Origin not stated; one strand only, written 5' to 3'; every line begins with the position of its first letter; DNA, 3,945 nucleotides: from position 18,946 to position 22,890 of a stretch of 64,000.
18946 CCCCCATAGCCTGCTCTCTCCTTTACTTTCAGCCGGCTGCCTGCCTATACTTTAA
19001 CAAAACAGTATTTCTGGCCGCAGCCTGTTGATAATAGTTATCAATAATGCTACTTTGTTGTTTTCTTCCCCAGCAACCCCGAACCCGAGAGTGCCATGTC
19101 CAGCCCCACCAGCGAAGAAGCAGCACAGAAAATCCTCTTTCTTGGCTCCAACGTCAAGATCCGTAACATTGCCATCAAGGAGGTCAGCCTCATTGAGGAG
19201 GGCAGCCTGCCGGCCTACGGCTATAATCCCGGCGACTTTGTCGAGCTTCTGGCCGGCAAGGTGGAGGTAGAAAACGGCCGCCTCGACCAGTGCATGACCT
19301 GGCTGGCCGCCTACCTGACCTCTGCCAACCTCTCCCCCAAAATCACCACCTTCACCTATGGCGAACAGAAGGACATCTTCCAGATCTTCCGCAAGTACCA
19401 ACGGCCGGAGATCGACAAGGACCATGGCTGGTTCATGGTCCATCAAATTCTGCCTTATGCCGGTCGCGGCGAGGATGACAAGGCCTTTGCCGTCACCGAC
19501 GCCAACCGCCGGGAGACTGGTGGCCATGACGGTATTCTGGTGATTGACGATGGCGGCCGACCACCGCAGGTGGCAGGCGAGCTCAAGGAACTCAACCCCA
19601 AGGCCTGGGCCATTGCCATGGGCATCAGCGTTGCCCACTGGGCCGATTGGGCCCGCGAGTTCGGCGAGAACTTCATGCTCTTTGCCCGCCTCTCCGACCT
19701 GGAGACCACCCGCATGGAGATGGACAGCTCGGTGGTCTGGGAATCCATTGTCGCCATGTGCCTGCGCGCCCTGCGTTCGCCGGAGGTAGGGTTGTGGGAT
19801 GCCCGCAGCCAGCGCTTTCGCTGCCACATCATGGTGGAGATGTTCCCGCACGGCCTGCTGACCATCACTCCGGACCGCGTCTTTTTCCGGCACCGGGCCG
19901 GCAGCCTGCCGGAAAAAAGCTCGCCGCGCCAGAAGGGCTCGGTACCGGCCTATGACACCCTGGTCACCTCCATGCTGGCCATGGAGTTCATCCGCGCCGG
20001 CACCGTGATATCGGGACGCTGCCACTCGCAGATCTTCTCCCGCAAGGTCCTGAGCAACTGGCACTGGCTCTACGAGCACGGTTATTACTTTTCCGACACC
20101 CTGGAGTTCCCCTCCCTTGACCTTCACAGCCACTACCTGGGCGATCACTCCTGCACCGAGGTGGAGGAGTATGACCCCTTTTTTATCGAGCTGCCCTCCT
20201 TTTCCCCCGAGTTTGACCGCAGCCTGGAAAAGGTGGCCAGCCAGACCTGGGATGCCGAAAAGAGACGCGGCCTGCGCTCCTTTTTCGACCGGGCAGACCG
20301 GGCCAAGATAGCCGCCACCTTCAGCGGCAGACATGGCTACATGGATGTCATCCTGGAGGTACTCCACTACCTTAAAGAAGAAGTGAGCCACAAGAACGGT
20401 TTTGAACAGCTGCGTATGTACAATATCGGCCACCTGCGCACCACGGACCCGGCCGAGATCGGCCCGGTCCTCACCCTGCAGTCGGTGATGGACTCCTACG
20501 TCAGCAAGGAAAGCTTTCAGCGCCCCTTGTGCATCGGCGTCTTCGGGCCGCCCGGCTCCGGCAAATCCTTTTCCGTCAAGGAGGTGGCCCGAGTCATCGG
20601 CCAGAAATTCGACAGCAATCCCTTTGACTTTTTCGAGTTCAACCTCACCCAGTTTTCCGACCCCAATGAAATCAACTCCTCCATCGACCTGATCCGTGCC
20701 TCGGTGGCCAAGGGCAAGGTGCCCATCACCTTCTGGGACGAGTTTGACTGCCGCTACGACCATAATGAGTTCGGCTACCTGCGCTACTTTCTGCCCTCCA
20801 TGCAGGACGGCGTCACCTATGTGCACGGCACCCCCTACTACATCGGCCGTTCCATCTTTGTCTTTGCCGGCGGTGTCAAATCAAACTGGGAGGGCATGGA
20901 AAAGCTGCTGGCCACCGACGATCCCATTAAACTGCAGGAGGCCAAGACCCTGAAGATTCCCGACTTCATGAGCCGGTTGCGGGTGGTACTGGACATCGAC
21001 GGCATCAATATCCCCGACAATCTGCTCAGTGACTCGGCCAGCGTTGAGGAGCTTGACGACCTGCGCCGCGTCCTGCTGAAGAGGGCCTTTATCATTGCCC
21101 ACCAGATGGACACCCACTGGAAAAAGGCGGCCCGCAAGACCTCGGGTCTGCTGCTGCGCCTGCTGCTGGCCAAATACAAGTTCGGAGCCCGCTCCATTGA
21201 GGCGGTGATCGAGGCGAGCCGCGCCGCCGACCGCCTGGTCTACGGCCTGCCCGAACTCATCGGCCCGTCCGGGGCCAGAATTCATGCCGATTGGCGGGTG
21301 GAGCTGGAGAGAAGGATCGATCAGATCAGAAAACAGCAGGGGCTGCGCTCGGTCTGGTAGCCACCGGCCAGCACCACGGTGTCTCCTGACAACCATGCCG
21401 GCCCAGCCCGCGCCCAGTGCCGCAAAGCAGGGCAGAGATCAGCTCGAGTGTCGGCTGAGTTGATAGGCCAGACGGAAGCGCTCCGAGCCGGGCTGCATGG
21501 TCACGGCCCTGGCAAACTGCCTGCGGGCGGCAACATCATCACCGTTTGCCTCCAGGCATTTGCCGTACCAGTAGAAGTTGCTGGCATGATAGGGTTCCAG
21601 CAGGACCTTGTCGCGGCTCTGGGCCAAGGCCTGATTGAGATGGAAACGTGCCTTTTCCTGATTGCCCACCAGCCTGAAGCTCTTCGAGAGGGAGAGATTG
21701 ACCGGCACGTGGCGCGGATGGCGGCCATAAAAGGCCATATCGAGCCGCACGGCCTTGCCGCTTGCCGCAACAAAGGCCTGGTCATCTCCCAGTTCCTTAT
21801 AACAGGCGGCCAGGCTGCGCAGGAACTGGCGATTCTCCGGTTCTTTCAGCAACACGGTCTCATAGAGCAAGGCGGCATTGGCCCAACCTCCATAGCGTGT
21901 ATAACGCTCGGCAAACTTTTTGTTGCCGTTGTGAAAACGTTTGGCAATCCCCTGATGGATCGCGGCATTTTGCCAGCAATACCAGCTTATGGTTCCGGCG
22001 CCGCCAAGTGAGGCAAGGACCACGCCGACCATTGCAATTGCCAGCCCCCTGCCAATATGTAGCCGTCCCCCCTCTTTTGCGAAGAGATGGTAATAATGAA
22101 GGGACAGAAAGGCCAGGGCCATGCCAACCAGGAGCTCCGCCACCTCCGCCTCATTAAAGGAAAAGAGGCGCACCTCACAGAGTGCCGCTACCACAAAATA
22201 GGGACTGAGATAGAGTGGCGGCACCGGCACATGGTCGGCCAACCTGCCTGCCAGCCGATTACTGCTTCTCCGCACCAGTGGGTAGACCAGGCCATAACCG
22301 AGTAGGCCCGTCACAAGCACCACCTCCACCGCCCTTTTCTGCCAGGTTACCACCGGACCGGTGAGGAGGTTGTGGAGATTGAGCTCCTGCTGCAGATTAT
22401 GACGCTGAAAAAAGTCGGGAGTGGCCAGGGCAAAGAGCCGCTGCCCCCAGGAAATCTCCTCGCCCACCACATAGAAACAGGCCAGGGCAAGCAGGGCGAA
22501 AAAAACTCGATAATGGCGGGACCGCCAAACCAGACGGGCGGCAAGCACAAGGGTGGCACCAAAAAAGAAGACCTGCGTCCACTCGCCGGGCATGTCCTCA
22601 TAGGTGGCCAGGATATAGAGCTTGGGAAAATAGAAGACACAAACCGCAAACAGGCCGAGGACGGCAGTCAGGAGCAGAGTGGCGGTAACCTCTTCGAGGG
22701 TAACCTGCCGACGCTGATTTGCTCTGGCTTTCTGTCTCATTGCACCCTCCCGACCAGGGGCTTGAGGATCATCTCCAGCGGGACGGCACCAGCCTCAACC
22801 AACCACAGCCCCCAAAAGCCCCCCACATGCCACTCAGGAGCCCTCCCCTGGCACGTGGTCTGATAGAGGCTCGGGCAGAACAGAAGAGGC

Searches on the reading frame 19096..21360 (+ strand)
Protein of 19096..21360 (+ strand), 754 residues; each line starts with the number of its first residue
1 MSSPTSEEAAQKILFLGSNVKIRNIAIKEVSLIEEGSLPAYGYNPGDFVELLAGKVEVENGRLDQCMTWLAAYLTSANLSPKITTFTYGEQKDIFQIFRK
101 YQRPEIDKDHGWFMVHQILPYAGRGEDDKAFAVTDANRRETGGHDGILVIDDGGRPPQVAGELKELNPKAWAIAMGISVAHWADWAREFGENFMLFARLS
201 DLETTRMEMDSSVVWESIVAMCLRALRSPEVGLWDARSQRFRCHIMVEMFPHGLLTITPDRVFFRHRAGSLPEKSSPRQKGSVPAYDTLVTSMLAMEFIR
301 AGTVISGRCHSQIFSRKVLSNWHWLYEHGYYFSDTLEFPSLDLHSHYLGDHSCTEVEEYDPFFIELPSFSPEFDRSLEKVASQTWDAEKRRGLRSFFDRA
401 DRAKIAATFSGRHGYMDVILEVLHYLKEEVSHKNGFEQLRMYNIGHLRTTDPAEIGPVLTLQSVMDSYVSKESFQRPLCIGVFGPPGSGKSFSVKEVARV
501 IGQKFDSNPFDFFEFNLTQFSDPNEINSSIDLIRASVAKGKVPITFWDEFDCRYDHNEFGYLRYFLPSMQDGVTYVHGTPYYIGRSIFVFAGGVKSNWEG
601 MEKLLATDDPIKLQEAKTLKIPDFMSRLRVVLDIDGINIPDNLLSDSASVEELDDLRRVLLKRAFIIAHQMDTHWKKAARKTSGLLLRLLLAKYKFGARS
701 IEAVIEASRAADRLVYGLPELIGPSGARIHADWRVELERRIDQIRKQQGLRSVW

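Call 9: search_protein_families(library=pfam, proteins=[window:19096-21360:+], max_evalue=0.001)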
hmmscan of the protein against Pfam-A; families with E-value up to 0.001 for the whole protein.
window:19096-21360:+ (754 aa): 2 families
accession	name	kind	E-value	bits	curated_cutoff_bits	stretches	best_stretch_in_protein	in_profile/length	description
PF20030.5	bpMoxR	-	3.6e-05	23.4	27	1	482-534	36-81/205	MoxR domain in the MoxR-vWA-beta-propeller ternary systems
PF00004.35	AAA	-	0.00028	21.8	21.2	1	482-552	3-68/131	ATPase family associated with various cellular activities (AAA)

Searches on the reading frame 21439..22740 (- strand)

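Call 9: search_protein_families(library=pfam, proteins=[window:21439-22740:-], max_evalue=0.001)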
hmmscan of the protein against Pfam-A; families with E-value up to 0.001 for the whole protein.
window:21439-22740:- (433 aa): 5 families
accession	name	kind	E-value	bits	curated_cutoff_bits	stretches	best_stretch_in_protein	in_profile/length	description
PF13428.12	TPR_14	-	7.3e-07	29.7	23.5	0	390-426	5-41/44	Tetratricopeptide repeat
PF13432.12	TPR_16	-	1.5e-05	25.8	32.7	0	368-419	20-64/65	Tetratricopeptide repeat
PF07719.23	TPR_2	-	0.00011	22.5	27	0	389-418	4-33/34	Tetratricopeptide repeat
PF13424.12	TPR_12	-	0.00012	22.6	30.1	0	308-375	7-75/77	Tetratricopeptide repeat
PF14559.12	TPR_19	-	0.00023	21.8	25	0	287-320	8-41/68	Tetratricopeptide repeat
